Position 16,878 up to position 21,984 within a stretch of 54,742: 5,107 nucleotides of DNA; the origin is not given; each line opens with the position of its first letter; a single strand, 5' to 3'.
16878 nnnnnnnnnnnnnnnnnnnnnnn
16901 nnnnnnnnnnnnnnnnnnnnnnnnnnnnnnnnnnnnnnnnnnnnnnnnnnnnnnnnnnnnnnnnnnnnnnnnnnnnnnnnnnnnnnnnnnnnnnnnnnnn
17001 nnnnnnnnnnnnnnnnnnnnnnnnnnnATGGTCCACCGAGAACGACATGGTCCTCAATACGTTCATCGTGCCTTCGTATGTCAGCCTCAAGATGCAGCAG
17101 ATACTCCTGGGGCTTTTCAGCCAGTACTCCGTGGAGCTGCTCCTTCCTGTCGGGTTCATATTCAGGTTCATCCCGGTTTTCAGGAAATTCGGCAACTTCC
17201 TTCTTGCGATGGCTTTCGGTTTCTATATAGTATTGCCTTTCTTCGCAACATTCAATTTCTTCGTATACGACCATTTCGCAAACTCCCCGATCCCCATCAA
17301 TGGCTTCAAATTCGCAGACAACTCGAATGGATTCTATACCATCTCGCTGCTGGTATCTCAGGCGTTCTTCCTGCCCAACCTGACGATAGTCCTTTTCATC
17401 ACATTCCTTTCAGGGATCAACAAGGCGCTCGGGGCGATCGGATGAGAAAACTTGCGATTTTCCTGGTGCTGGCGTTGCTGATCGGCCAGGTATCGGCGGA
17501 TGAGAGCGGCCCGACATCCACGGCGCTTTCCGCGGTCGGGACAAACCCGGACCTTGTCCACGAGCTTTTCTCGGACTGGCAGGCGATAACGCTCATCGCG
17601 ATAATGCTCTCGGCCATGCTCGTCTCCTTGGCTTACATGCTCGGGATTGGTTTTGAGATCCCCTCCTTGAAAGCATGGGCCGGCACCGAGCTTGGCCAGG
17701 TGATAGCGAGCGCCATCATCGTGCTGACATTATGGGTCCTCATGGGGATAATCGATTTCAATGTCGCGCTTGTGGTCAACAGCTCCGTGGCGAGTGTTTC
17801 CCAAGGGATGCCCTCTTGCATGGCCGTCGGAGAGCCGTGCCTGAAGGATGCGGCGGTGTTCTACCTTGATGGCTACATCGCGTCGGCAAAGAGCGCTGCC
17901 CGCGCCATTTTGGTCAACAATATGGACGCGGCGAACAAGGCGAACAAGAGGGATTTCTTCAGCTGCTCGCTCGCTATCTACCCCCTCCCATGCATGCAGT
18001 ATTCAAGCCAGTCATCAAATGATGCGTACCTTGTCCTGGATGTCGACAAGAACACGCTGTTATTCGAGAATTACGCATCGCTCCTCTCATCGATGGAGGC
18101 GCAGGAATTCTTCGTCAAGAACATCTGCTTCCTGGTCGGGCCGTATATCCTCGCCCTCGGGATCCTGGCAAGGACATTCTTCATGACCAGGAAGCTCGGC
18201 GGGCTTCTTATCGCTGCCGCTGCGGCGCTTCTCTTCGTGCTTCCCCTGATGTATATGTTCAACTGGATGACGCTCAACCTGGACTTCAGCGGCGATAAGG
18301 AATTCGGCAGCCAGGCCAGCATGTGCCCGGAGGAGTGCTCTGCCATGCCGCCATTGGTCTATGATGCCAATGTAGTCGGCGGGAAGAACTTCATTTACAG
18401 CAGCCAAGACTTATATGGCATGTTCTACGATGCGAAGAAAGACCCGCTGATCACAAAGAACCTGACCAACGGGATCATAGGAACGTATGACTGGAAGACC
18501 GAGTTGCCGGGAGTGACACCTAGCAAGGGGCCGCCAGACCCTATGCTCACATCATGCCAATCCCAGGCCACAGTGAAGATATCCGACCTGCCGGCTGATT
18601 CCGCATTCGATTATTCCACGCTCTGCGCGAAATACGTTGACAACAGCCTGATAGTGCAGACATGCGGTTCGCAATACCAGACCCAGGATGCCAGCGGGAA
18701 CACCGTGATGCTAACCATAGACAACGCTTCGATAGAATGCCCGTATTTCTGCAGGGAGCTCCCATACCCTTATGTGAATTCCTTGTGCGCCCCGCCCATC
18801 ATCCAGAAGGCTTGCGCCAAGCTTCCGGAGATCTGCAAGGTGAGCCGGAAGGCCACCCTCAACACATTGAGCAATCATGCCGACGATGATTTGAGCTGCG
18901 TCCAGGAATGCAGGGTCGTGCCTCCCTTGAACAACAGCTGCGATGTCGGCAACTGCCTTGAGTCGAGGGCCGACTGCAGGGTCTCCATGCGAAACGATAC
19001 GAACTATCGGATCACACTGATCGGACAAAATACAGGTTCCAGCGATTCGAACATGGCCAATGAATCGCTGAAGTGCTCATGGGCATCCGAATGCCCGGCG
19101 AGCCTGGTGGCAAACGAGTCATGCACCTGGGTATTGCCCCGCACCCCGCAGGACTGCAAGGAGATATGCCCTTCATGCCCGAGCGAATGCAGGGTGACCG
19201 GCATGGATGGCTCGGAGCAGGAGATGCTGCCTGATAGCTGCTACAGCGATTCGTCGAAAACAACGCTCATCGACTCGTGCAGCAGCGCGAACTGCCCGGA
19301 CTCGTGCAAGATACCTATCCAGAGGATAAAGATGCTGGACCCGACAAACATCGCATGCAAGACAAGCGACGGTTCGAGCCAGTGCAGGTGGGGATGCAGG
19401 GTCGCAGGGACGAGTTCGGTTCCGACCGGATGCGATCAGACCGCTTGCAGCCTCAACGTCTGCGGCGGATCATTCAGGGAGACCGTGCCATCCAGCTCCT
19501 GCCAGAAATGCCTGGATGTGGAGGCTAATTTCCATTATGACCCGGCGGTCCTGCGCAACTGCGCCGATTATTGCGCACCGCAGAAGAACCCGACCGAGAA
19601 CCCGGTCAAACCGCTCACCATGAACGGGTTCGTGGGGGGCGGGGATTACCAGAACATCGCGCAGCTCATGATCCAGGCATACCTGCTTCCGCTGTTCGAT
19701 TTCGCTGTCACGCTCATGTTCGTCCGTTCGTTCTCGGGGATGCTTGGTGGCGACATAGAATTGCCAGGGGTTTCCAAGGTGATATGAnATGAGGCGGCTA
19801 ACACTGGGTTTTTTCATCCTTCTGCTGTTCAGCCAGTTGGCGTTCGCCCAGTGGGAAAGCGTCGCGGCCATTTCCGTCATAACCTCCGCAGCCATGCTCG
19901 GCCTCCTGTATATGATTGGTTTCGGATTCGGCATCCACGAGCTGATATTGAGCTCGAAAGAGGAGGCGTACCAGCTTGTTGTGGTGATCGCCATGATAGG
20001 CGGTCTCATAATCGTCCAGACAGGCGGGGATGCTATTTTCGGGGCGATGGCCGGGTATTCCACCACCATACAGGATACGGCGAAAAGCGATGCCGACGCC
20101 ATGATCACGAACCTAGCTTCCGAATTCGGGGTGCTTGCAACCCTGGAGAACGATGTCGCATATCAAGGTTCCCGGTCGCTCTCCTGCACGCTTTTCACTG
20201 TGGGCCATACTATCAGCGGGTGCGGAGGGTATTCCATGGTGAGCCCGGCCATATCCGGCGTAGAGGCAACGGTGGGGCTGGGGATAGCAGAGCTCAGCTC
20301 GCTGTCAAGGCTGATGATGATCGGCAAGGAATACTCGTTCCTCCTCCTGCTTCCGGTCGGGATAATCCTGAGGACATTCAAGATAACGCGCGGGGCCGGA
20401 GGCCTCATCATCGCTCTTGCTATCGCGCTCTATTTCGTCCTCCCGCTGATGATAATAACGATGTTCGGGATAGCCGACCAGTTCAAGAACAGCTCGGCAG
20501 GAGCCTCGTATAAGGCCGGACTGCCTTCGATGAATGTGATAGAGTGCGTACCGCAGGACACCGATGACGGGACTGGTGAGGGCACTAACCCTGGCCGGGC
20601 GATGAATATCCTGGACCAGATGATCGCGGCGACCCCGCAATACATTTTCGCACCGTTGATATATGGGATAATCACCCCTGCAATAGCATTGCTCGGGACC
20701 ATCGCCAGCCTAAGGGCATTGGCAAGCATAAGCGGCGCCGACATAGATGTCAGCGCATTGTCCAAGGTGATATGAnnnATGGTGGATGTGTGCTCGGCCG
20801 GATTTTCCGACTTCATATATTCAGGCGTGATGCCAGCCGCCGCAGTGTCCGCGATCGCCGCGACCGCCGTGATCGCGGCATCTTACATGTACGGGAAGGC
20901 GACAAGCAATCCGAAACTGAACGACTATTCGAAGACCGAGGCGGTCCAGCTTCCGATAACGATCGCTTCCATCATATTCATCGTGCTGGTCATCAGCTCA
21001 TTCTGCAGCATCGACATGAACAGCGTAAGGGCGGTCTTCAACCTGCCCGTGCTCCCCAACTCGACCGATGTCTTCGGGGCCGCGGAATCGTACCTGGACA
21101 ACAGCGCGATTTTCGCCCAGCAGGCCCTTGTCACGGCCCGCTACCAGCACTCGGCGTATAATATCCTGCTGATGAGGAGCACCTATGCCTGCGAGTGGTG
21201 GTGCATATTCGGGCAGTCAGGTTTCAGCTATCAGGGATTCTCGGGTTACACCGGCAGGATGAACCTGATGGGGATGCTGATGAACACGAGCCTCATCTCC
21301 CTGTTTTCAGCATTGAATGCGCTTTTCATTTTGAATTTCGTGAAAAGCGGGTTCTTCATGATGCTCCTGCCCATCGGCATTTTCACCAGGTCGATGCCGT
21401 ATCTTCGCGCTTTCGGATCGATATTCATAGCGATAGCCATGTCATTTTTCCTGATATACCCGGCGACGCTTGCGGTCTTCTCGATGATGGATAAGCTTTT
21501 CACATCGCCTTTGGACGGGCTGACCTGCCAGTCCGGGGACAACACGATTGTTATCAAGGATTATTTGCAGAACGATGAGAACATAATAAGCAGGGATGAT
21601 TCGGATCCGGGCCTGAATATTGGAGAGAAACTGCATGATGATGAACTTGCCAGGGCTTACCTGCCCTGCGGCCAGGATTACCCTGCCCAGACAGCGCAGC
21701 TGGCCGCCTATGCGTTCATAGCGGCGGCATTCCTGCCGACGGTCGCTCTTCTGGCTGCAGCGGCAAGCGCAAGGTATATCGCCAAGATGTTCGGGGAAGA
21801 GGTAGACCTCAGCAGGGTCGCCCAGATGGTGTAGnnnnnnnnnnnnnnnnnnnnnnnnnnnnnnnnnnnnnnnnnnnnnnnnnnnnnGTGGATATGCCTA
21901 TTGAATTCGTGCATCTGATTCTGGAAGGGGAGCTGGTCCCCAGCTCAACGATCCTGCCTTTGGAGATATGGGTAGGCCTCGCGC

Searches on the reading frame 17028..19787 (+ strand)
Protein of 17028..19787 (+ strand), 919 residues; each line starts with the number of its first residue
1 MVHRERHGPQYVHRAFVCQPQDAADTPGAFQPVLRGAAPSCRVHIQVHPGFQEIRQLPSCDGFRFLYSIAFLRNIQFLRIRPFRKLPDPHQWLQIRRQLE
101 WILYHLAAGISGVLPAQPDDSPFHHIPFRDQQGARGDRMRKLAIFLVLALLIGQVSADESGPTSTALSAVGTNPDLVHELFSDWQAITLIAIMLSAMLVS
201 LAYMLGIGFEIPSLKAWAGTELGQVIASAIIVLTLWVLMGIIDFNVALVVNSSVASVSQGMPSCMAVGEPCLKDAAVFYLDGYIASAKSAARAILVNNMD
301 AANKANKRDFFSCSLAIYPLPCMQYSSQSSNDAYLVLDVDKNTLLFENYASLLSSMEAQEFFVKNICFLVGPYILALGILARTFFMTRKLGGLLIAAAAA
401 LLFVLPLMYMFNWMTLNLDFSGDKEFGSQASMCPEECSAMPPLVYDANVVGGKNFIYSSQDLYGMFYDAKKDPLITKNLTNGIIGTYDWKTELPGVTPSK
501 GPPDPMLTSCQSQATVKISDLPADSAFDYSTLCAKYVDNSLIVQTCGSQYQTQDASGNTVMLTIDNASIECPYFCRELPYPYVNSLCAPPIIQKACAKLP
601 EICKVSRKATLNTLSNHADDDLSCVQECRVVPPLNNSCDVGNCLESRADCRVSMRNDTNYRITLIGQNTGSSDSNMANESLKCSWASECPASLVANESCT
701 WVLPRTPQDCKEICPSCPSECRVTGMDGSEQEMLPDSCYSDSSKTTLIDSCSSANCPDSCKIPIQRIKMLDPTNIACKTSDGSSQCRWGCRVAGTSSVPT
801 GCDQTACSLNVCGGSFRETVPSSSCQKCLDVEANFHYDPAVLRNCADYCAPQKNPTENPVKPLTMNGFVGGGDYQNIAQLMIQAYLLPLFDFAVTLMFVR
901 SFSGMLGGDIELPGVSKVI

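Call 6: search_protein_families(library=pfam, proteins=[window:17028-19787:+], max_evalue=0.1)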
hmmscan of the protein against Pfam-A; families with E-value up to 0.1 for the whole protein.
window:17028-19787:+ (919 aa): 1 family
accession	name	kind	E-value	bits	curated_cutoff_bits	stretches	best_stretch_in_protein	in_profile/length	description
PF10542.14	Vitelline_membr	-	0.015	15.6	25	1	310-330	11-31/38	Vitelline membrane cysteine-rich region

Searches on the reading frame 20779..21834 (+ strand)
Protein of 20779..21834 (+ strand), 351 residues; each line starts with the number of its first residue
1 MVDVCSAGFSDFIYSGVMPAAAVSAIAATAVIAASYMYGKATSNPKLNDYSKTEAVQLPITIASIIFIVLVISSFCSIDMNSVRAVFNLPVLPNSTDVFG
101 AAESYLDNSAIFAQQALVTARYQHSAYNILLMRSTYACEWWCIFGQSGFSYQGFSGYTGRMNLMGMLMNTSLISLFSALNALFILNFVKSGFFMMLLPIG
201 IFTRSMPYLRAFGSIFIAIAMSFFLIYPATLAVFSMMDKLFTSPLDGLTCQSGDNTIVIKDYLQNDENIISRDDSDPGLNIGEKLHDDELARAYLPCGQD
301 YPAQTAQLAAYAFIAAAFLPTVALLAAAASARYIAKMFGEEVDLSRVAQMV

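Call 6: search_protein_families(library=pfam, proteins=[window:20779-21834:+], max_evalue=0.1)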
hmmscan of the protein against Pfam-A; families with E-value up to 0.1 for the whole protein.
window:20779-21834:+ (351 aa): 1 family
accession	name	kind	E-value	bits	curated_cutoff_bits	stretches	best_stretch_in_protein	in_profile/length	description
PF02984.24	Cyclin_C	-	0.085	13.3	22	0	24-58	45-79/119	Cyclin, C-terminal domain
